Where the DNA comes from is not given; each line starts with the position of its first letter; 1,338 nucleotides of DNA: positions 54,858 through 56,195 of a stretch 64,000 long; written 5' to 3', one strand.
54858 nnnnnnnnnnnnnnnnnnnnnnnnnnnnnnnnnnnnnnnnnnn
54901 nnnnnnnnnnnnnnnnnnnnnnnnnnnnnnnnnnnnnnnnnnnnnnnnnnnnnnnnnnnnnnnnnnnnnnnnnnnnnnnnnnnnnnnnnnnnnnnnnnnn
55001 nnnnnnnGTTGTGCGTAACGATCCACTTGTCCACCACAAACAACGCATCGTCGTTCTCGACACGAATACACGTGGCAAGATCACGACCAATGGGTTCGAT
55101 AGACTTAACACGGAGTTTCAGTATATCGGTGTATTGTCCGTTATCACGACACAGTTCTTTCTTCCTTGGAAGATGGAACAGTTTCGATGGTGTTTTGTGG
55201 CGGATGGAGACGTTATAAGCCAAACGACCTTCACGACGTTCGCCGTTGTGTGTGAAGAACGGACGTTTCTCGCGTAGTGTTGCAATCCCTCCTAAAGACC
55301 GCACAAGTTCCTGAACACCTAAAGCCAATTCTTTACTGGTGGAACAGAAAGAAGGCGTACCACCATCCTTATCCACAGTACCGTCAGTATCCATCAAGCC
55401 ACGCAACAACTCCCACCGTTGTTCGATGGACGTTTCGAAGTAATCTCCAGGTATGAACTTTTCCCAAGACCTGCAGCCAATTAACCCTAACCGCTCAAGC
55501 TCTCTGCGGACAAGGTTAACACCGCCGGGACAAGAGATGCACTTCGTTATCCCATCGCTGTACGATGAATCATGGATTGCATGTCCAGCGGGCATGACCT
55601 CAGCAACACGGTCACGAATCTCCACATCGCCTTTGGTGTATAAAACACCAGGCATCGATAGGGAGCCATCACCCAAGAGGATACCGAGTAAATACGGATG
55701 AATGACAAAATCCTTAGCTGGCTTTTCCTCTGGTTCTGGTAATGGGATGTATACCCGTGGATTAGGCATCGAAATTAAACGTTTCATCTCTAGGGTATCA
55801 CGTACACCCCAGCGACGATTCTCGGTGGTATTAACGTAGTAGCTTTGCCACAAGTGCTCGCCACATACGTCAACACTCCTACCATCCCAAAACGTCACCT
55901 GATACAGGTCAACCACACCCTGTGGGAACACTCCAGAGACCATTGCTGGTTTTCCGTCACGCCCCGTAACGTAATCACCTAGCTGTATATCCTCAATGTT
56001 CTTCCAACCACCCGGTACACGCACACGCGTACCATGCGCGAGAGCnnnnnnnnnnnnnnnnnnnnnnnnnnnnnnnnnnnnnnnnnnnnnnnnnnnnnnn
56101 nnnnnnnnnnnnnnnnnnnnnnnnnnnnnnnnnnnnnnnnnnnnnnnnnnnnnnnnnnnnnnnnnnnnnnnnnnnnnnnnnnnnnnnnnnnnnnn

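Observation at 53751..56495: Class-3 (WCT) intein with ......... endonuclease splitting the P-loop of a DExH helicase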

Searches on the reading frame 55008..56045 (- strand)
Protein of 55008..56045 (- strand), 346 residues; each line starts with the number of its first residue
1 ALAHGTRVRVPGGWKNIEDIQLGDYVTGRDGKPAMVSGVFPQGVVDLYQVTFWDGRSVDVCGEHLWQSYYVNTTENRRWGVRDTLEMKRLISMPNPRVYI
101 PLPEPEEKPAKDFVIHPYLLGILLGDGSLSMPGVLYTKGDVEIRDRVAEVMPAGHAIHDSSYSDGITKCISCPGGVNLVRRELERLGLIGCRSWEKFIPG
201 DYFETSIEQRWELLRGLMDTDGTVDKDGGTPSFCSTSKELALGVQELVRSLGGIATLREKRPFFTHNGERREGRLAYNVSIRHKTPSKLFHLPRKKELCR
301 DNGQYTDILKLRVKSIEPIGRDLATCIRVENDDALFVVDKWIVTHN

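Call 4: search_protein_families(library=pfam, proteins=[window:55008-56045:-], max_evalue=1)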
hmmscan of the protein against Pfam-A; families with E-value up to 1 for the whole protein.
seq(346 aa): 5 families
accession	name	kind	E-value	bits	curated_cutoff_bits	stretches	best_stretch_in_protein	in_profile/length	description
PF14528.11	LAGLIDADG_3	-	1.3e-10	41.9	22.5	1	211-261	4-56/82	LAGLIDADG-like domain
PF05203.21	Hom_end_hint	-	1e-06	29.3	32.1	1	5-52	5-52/228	Hom_end-associated Hint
PF05204.19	Hom_end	-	0.00014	22.4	21.1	1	204-284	8-87/110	Homing endonuclease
PF13403.11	Hint_2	-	0.01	16.6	28.4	1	2-36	3-37/147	Hint domain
PF23091.2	TNFR_ELAPOR1_6th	-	0.079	13.3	33.2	1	160-174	20-34/41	ELAPOR1-like, TNF receptor-like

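Call 5: search_protein_families(library=ncbifam, proteins=[window:55008-56045:-], max_evalue=1)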
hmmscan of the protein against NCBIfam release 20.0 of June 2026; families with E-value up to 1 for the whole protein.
seq(346 aa): 6 families
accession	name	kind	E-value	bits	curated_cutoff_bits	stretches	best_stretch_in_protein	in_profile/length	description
NF005852.0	PRK07773.1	equivalog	4.1e-14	51.8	780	1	34-284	440-684/886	replicative DNA helicase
NF007072.0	PRK09519.1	equivalog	2.5e-05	22.8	1024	1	2-262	253-517/790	intein-containing recombinase RecA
NF045703.1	rSAM_Tes_intein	exception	0.0031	15.4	1700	1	119-256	374-511/1040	tetraether lipid synthase Tes, intein-containing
NF006207.0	PRK08332.1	equivalog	0.029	11.5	2400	1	195-263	1082-1148/1684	vitamin B12-dependent ribonucleotide reductase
NF038098.1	GyrA_w_intein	exception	0.1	10.4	1850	1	186-258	312-387/1232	intein-containing DNA gyrase subunit A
NF011491.0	PRK14898.1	equivalog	0.12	10.3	783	1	189-250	316-377/860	DNA-directed RNA polymerase subunit A''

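Call 8: search_dna_similar(query=window:55008-56045:-, collection=phages, mode=protein, max_rows=40)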
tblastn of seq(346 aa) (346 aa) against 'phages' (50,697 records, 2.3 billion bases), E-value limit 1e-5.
Records with a match: 581; places in all: 640; records where one place covers at least 80% of the query: 553.
Best place of each record, by identity: >=99% 4; 95-99% 1; <60% 576.
By first word of the organism name: Mycobacterium 285; Vibrio 56; Stx2a-converting 49; Klebsiella 25; Pseudomonas 22; Aeromonas 19; Enterococcus 14; Serratia 12; Escherichia 11; Salmonella 7; and 38 more.
By host as written in the record: Mycobacterium smegmatis mc2 155 219; - 106; Mycobacterium smegmatis mc#155 32; Klebsiella pneumoniae 20; Mycobacterium smegmatis mc2155 11; Pseudomonas aeruginosa 10; Aeromonas hydrophila 9; Mycobacterium sp. 8; and 103 more.
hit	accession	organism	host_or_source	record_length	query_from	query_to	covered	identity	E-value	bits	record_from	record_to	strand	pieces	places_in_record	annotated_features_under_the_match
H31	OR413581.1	Salmonella phage SPLA3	Salmonella enterica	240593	1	346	100%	99.7%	0e+0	662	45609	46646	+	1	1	terminase large subunit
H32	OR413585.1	Salmonella phage SPLA5c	Salmonella enterica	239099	1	346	100%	99.4%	0e+0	660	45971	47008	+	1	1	terminase large subunit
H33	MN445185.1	Escherichia phage vB_EcoM_EC001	Escherichia coli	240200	3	346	99%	99.7%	0e+0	656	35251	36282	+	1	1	putative ATP-dependent DNA helicase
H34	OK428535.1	Escherichia phage vB_EcoM_Lh1B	Escherichia coli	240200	3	346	99%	99.7%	0e+0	656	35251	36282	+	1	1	putative ATP-dependent DNA helicase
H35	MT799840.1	Salmonella phage JN03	Salmonella sp.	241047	1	346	100%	98.6%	0e+0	653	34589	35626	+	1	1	putative ATP-dependent DNA helicase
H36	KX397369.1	Erwinia phage vB_EamM_Kwan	Erwinia amylovora ATCC 29780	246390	4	346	99%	56.9%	9e-106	345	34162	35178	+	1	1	putative ATP-dependent DNA helicase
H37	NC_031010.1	Erwinia phage vB_EamM_Kwan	Erwinia amylovora ATCC 29780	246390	4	346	99%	56.9%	9e-106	345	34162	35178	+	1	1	DNA helicase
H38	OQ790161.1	Xanthomonas phage RTH11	Xanthomonas sp.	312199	6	346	99%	50.1%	5e-83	280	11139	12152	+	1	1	putative DNA helicase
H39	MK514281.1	Erwinia phage Rebecca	Erwinia amylovora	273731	6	346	99%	49.1%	1e-82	279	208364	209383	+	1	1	putative RAD2/SF2 helicase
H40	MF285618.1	Serratia phage vB_SmaM_ 2050HW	Serratia marcescens wk2050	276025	8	346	96%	48.4%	3e-59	253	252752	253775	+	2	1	putative helicase | putative ATP-dependent DNA helicase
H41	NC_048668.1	Serratia phage vB_SmaM_ 2050HW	Serratia marcescens wk2050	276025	8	346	96%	48.4%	3e-59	253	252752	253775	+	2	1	DNA helicase | DarB-like antirestriction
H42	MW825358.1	Xanthomonas phage vB_XciM_LucasX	Xanthomonas citri 306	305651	6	346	99%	46.9%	1e-84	284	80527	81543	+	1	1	replicative DNA helicase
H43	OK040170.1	Serratia phage BUCT660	Serratia marcescens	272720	8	346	98%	47.1%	2e-71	246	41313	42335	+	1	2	putative helicase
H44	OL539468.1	Serratia phage vB_SmaM_Haymo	Serratia marcescens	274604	8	346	98%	46.8%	4e-71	246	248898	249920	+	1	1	hypothetical protein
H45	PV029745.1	Pseudomonas phage phiHQ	Pseudomonas aeruginosa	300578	5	346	99%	43.5%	1e-63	224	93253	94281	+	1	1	hypothetical protein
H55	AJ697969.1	Pseudomonas phage EL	Pseudomonas aeruginosa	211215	5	346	99%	41.9%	3e-52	191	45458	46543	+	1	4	putative ATP-dependent DNA helicase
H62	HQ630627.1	Pseudomonas phage PhiPA3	Pseudomonas aeruginosa strain PAO1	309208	6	346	99%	41.1%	1e-56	203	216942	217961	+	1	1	233: putative SNF2 domain helicase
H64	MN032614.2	Aeromonas phage PS1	Aeromonas hydrophila ATCC 7966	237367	1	346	100%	40.5%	2e-54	197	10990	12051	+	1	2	putative DNA helicase/terminase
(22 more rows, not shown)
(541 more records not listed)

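Call 15: search_solved_structures(query=window:55008-56045:-, max_evalue=1, show_alignments=3)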
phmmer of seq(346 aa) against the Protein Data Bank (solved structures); distinct sequences matched with E-value up to 1: 14.
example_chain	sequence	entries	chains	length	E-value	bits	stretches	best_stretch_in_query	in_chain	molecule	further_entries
6riz_A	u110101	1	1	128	2.6e-07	33.2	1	5-69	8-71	gp41-1 intein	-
6bs8_A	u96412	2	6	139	2e-06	30.3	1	1-83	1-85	Replicative DNA helicase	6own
6qaz_A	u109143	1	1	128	6.9e-06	28.6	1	5-68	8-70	cyanophage-like gp41-1 intein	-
6rix_A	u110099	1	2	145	6.3e-05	25.4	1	2-78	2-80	Replicative DNA helicase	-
1ef0_A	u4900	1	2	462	7.4e-05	25.2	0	187-271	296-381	PI-SCEI ENDONUCLEASE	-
6riy_A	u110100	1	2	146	8.7e-05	24.9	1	2-78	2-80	Replicative DNA helicase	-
1um2_A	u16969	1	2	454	0.0001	24.7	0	187-271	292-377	ENDONUCLEASE PI-SCEI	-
1dfa_A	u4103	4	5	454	0.00011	24.6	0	187-271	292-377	PI-SCEI ENDONUCLEASE | ENDONUCLEASE PI-SCEI | PI-SCEI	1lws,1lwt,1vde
1jva_A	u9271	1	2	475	0.00012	24.5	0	187-271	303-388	VMA1-DERIVED HOMING ENDONUCLEASE X10SSS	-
9cop_A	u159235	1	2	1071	0.0016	20.8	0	187-271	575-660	V-type proton ATPase catalytic subunit A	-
6mx6_A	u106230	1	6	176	0.13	14.5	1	2-67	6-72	Pre-mRNA-processing-splicing factor 8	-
6owu_A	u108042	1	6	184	0.14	14.4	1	2-67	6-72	PRP8 protein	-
1gpp_A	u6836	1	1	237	0.52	12.5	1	3-50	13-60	ENDONUCLEASE PI-SCEI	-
2ecm_A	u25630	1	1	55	0.78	11.9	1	138-173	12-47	RING finger and CHY zinc finger domain-containing protein 1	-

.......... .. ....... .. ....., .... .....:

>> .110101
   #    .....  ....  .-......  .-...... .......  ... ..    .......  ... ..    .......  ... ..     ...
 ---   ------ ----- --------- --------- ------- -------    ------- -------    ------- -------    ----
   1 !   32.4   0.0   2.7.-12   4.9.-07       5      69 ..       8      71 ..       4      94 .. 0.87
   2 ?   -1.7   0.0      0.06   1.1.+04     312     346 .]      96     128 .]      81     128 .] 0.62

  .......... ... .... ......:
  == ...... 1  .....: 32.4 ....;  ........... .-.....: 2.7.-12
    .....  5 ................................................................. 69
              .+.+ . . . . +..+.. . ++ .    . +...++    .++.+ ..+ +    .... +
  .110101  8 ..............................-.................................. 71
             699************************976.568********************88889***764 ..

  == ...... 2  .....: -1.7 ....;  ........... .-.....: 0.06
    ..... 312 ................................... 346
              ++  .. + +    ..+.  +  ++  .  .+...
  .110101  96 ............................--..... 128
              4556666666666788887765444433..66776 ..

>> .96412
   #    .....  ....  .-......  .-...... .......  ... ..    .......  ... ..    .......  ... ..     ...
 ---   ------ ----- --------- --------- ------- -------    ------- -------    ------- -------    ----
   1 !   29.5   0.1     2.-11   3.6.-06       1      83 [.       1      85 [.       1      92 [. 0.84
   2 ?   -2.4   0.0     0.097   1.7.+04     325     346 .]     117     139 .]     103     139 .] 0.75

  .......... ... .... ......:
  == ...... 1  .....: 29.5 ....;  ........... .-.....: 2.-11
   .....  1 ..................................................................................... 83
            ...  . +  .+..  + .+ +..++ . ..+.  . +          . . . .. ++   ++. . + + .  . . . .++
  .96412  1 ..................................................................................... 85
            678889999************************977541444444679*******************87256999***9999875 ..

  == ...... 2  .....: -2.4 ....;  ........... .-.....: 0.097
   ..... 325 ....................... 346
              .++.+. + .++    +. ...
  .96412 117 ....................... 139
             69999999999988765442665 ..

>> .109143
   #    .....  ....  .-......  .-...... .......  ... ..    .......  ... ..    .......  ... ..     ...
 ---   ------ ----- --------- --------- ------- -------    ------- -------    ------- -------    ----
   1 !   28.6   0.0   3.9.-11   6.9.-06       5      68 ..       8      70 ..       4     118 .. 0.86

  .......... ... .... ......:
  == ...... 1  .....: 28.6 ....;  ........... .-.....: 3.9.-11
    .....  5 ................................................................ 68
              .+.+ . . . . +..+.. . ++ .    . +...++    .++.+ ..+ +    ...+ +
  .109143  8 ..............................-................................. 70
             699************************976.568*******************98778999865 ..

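Call 24: find_homologous_proteins(query=window:55008-56045:-, max_evalue=1e-10)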
Query seq(346 aa) (346 aa): 95 proteins with E <= 1e-10 among 4162 candidates.
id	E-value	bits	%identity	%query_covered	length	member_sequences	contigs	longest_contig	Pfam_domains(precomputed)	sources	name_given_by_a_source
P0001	5.8e-191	652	81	99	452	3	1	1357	PF05203.22,PF14528.12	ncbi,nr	ncbi:hypothetical protein XI41_25495, partial [Salmonella enterica subsp. enterica serovar Derby]|nr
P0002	1.0e-72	263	43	99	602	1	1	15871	PF13604.13,PF14528.12,PF02562.23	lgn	-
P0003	4.0e-71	258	42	98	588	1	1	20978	PF14528.12,PF02562.23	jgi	-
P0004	1.9e-69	253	42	99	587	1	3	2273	PF13604.13,PF13245.13,PF14528.12,PF02562.23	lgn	-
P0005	5.0e-68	248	49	43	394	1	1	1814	PF14528.12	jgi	jgi:hypothetical protein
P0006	9.1e-67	244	41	99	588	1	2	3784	PF14528.12,PF02562.23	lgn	-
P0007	1.4e-61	227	39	100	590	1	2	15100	PF03237.22,PF14528.12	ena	-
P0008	1.4e-61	227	39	99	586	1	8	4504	PF14528.12,PF13481.13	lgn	-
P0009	3.8e-57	212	61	44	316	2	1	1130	-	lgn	-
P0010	4.0e-57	212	38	98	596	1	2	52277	PF02562.23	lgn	-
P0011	9.0e-55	204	37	98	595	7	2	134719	PF14528.12,PF02562.23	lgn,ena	-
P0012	4.2e-54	202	36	99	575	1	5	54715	PF14528.12,PF02562.23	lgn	-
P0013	5.9e-53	198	37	100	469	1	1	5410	PF14528.12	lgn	-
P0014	6.3e-53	198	37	99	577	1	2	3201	PF13604.13,PF14528.12,PF02562.23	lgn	-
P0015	3.7e-52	196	38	100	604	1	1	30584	PF05204.20,PF03237.22,PF14528.12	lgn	-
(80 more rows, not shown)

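Call 34: get_annotated_region(hit=H36, flank=2500)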
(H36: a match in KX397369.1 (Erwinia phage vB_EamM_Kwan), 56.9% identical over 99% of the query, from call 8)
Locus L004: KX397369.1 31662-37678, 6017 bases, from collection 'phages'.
description: Erwinia phage vB_EamM_Kwan, complete genome.
organism: Erwinia phage vB_EamM_Kwan (NCBI taxid 1883374)
taxonomy: Viruses; Duplodnaviria; Heunggongvirae; Uroviricota; Caudoviricetes; Wellingtonvirus; Wellingtonvirus wellington
host: Erwinia amylovora ATCC 29780; source: -; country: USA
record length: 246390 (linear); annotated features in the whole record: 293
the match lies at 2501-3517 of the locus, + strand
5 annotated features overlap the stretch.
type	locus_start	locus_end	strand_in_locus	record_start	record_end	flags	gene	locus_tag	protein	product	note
CDS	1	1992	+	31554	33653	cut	-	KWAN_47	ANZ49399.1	putative DNA-directed RNA polymerase beta' subunit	gp47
CDS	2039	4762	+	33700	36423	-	-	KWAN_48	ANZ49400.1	putative ATP-dependent DNA helicase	gp48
CDS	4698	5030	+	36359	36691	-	-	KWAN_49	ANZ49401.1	hypothetical protein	gp49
CDS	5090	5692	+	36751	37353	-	-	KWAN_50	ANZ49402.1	hypothetical protein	gp50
CDS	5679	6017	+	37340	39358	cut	-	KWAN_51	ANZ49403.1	hypothetical protein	gp51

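Call 35: get_annotated_region(hit=H55, flank=2500)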
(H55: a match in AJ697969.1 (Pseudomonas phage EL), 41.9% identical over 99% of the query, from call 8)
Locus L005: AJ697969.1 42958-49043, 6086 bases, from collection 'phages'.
description: Pseudomonas phage phiEL complete genome.
organism: Pseudomonas phage EL (NCBI taxid 273133)
taxonomy: Viruses; Duplodnaviria; Heunggongvirae; Uroviricota; Caudoviricetes; Elvirus; Elvirus EL
host: Pseudomonas aeruginosa; source: -; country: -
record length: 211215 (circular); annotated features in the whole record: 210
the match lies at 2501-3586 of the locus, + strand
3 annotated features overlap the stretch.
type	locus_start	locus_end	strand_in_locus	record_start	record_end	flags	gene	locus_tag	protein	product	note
CDS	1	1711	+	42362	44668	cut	-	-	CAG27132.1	hypothetical protein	ORF038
CDS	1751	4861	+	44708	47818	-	-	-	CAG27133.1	putative ATP-dependent DNA helicase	ORF039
CDS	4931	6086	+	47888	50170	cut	-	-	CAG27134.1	putative ATP-dependent DNA helicase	ORF040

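Call 36: get_annotated_region(hit=H62, flank=2500)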
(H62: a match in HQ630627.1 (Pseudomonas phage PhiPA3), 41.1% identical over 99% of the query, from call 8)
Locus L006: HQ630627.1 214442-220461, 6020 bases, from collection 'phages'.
description: Pseudomonas phage PhiPA3, complete genome.
organism: Pseudomonas phage PhiPA3 (NCBI taxid 998086)
taxonomy: Viruses; Duplodnaviria; Heunggongvirae; Uroviricota; Caudoviricetes; Miltoncavirus; Miltoncavirus PhiPA3
host: Pseudomonas aeruginosa strain PAO1; source: -; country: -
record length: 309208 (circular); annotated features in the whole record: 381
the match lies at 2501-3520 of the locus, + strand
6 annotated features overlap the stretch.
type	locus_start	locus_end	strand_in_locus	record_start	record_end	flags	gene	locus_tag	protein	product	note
CDS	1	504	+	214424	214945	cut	230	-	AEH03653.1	hypothetical protein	similar to gp198 in Pseudomonas phage phiKZ, gp295 Pseudomonas phage 201phi2-1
CDS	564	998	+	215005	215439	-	231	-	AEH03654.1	putative exonuclease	similar to gp296 in Pseudomonas phage 201phi2-1, gp199 Pseudomonas phage phiKZ, PSPTOT1_4214 Pseudomonas syringae pv. ...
CDS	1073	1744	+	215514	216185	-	232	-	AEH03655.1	hypothetical protein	similar to gp297 in Pseudomonas phage 201phi2-1, gp200 Pseudomonas phage phiKZ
CDS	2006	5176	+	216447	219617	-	233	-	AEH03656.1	putative SNF2 domain helicase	similar to in Pseudomonas phage 201phi2-1, gp203 Pseudomonas phage phiKZ, gp166 Pseudomonas phage phiEL, ...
CDS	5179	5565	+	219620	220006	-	234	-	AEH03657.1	hypothetical protein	-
CDS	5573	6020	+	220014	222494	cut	235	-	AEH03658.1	hypothetical protein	similar to gp298 in Pseudomonas phage 201phi2-1, gp201 Pseudomonas phage phiKZ, gp163 Bacillus phage 0305phi8-36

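Call 37: get_annotated_region(hit=H38, flank=2500)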
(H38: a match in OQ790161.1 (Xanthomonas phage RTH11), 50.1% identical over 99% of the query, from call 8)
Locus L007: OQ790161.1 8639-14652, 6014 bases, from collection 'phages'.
description: Xanthomonas phage RTH11, complete genome.
organism: Xanthomonas phage RTH11 (NCBI taxid 3044021)
taxonomy: Viruses; Duplodnaviria; Heunggongvirae; Uroviricota; Caudoviricetes
host: Xanthomonas sp.; source: Ditch water; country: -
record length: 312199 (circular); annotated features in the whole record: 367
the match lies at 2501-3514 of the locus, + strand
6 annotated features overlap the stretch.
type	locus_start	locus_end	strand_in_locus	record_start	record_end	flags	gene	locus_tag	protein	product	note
CDS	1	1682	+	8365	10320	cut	-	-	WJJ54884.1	hypothetical protein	-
CDS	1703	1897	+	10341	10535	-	-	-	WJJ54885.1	hypothetical protein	-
CDS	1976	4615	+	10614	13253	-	-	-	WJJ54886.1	putative DNA helicase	-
CDS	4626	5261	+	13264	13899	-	-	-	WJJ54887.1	hypothetical protein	-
CDS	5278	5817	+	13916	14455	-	-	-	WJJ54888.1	hypothetical protein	-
CDS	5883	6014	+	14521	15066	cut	-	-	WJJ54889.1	hypothetical protein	-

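Call 42: predict_structure(alignment_id=A1)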
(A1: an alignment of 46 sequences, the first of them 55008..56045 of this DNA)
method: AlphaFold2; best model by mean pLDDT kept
length: 346 residues; sequences in the alignment: 46
mean_pLDDT: 94.0   pTM: 0.92
mean pLDDT of the five models: 94.0, 93.7, 93.6, 93.2, 92.3
residues with pLDDT >= 90: 292; 70-90: 42; 50-70: 12; < 50: 0
segments of 3 or more residues with pLDDT < 50: none
pLDDT, mean of each block of 10 residues (from residue 1): 97 96 98 98 98 98 96 76 97 91 97 98 93 80 95 91 76 88 97 97 98 98 95 98 98 98 97 97 96 96 76 98 98 97 96
secondary structure, 60 per line:
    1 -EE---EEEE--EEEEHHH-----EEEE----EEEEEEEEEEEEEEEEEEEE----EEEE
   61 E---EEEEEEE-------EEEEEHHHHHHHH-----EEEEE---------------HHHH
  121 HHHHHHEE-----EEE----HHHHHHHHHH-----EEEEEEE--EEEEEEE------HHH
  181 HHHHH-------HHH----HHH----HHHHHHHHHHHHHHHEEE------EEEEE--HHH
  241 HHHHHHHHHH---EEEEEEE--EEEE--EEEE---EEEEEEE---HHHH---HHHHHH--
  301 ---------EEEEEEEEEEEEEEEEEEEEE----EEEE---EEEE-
elements in order: E7-10 E13-16 E25-28 E33-52 E57-61 E65-71 E79-83 H84-91 E97-101 H117-126 E134-136 H141-150 E156-162 E165-171 H178-185 H207-221 E222-224 E231-235 H238-250 E254-260 E263-266 E269-272 E276-282 H286-289 H293-298 E310-330 E335-338 E342-345

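Call 45: fold_search(model_id=the predicted structure, library=pdb)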
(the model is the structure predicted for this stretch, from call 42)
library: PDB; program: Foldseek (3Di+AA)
matches with E <= 10: 514; with E <= 0.001: 39
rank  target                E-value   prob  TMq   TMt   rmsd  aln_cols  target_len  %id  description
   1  1lwt_A                6.0e-17  1.00  0.73  0.58   7.8       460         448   16  Crystal structure of the intein homing endonuclease PI-SceI bound to its substrate DNA (Ca2+ free) (released 2002-09-27)
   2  1vde_A                2.2e-16  1.00  0.71  0.59   7.8       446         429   16  PI-SCEI, A HOMING ENDONUCLEASE WITH PROTEIN SPLICING ACTIVITY (released 1998-04-08)
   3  1ef0_A                7.9e-16  1.00  0.73  0.61   7.6       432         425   16  CRYSTAL STRUCTURE OF PI-SCEI MINIPRECURSOR (released 2000-06-07)
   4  1vde_B                9.8e-16  1.00  0.71  0.59   8.0       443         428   16  PI-SCEI, A HOMING ENDONUCLEASE WITH PROTEIN SPLICING ACTIVITY (released 1998-04-08)
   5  1lws_A                1.1e-15  1.00  0.71  0.59   8.0       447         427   16  Crystal structure of the intein homing endonuclease PI-SceI bound to its recognition sequence (released 2002-09-27)
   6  1dfa                  3.0e-15  1.00  0.71  0.61   6.2       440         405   16  CRYSTAL STRUCTURE OF PI-SCEI IN C2 SPACE GROUP (released 1999-12-08)
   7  7qsu                  3.3e-15  1.00  0.62  0.59   6.3       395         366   16  Crystal structure of homing endonuclease-associated TliVMA intein (C1A, d333-339) (released 2022-03-30)
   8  1um2_B                3.0e-14  1.00  0.70  0.59   8.8       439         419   16  Crystal Structure of the Vma1-Derived Endonuclease with the Ligated Extein Segment (released 2004-09-22)
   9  1jva_B                1.5e-13  1.00  0.68  0.56   9.2       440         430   16  CRYSTAL STRUCTURE OF THE VMA1-DERIVED ENDONUCLEASE BEARING THE N AND C EXTEIN PROPEPTIDES (released 2002-08-29)
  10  1jva_A                2.8e-13  1.00  0.71  0.59   7.8       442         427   16  CRYSTAL STRUCTURE OF THE VMA1-DERIVED ENDONUCLEASE BEARING THE N AND C EXTEIN PROPEPTIDES (released 2002-08-29)
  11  1um2_A                6.5e-13  1.00  0.71  0.60   8.6       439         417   16  Crystal Structure of the Vma1-Derived Endonuclease with the Ligated Extein Segment (released 2004-09-22)
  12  1ef0_B                1.9e-12  1.00  0.68  0.60   8.2       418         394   16  CRYSTAL STRUCTURE OF PI-SCEI MINIPRECURSOR (released 2000-06-07)
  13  7qss                  1.1e-11  1.00  0.59  0.50   8.6       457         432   15  Crystal structure of homing endonuclease-associated TliVMA intein (C1A) (released 2022-03-30)
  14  7qst                  1.0e-10  1.00  0.57  0.55  12.4       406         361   15  Crystal structure of homing endonuclease-associated PhoVMA intein (C1A) (released 2022-03-30)
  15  1dq3                  8.6e-10  1.00  0.66  0.52   6.4       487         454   13  CRYSTAL STRUCTURE OF AN ARCHAEAL INTEIN-ENCODED HOMING ENDONUCLEASE PI-PFUI (released 2000-07-05)
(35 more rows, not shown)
